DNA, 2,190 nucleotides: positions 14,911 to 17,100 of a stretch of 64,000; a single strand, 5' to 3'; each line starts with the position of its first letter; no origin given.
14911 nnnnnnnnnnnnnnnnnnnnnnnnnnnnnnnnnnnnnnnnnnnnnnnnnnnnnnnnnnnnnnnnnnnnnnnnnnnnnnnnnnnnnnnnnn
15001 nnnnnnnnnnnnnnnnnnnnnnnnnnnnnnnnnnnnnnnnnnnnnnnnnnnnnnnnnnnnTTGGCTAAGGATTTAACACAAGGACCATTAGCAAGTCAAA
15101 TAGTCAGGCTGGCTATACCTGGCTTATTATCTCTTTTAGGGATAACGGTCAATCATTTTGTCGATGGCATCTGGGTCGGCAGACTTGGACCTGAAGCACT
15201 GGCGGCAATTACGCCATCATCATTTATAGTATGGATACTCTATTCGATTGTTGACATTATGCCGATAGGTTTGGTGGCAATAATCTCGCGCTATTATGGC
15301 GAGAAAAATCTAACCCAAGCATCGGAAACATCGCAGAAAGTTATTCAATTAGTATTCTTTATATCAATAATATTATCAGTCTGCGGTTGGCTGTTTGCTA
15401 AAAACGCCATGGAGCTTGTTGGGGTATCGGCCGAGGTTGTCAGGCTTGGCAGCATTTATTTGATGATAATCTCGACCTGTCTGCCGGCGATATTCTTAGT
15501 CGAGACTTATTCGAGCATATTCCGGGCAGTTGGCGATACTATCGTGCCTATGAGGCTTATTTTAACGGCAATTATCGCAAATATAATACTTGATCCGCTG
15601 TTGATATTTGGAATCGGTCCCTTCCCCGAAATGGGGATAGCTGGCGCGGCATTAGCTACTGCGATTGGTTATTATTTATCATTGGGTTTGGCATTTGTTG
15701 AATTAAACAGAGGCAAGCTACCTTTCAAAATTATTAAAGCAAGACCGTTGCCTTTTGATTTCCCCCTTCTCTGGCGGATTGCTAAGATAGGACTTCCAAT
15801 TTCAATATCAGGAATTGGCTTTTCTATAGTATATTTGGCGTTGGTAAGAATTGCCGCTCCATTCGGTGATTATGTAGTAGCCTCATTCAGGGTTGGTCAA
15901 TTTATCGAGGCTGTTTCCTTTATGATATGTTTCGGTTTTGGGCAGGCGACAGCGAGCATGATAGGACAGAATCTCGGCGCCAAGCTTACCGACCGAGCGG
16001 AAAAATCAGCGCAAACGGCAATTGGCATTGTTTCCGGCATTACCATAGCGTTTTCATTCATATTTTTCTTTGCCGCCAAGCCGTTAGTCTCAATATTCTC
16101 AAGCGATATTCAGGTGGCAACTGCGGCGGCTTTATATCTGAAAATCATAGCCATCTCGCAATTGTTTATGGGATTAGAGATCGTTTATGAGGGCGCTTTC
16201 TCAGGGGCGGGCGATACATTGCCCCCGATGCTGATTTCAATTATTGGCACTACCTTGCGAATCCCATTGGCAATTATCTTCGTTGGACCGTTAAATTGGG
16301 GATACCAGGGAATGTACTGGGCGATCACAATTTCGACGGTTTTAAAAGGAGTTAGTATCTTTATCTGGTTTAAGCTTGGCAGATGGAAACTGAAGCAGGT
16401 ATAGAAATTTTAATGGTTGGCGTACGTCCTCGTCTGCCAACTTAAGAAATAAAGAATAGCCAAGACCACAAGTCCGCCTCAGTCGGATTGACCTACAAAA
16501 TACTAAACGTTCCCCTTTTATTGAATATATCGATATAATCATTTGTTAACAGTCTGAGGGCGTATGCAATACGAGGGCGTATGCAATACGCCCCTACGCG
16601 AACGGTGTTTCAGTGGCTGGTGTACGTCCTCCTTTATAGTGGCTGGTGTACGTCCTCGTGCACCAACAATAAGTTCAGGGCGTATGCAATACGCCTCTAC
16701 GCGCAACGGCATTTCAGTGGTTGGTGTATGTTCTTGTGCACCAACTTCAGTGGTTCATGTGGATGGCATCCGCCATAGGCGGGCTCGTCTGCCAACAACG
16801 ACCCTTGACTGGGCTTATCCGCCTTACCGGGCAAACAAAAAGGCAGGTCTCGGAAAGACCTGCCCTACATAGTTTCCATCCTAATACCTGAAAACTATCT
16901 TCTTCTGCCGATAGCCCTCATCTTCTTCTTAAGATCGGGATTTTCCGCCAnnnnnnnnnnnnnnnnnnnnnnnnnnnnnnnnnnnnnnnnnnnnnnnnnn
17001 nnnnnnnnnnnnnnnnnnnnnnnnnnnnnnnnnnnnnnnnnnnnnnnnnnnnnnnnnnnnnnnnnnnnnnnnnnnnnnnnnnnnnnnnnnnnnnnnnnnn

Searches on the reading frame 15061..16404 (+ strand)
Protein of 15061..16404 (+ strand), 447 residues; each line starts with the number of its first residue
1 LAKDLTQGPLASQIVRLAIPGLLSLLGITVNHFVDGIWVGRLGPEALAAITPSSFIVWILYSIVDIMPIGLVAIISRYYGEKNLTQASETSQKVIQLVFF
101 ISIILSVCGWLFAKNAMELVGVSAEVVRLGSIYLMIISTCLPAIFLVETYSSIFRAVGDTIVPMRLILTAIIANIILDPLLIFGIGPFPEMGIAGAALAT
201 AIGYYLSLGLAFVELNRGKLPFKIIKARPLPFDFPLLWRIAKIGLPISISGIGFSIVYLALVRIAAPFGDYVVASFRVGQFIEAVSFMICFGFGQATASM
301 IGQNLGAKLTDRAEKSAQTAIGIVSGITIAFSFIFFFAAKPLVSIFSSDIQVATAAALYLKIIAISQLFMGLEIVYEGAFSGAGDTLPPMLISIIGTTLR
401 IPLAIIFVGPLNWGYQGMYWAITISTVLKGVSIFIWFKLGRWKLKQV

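Call 12: find_encoding_contigs(protein=window:15061-16404:+, flank=10000, max_places=4)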
Protein window:15061-16404:+ (447 aa): 3 contigs read that carry it; 2 places shown.
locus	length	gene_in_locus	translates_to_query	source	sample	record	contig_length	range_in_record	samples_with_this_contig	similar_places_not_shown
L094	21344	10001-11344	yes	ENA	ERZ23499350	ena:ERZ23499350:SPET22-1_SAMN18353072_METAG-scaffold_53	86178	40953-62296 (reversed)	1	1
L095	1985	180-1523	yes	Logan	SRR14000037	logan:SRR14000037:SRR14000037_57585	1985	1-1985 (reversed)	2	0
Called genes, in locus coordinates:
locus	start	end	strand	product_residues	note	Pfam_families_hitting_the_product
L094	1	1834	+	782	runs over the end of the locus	PF00488:MutS_V, PF20297:MSSS (weak), PF01713:Smr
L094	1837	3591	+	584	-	PF01807:Zn_ribbon_DnaG, PF08275:DNAG_N, PF01751:Toprim, PF13155:Toprim_2, PF13362:Toprim_3, PF13662:Toprim_4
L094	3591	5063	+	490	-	PF00140:Sigma70_r1_2 (weak), PF04542:Sigma70_r2, PF04539:Sigma70_r3, PF04545:Sigma70_r4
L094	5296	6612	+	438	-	PF02881:SRP54_N, PF00448:SRP54, PF02978:SRP_SPB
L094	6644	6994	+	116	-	PF00886:Ribosomal_S16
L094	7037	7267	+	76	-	PF13083:KH_KhpA-B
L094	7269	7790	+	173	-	PF01782:RimM, PF05239:PRC (weak), PF24986:PRC_RimM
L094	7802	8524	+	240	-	PF01746:tRNA_m1G_MT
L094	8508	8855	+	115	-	PF01245:Ribosomal_L19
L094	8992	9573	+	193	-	PF01351:RNase_HII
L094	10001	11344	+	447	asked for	PF01554:MatE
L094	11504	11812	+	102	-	-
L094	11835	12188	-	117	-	-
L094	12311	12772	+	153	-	PF01475:FUR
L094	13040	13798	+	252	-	PF02361:CbiQ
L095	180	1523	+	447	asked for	PF01554:MatE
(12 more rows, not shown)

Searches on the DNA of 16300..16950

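Call 79: search_rna_families(source=window, start=16300, end=16950, threshold=evalue, max_evalue=1)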
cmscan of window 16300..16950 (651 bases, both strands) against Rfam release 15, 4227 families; matches with E-value up to 1: 2.
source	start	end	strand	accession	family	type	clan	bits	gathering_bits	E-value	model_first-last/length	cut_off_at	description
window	16829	16930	-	RF00558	L20_leader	Cis-reg; leader;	-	20.7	58.7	0.15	1-127/127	no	Ribosomal protein L20 leader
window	16834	16887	-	RF01489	sbrA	Gene; sRNA;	-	18.6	45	0.4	1-71/71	no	Listeria sRNA sbrA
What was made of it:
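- On Known RNA families (Rfam 15): Nothing overlaps the copies at E up to 1 in 16300-16950 (call 79).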
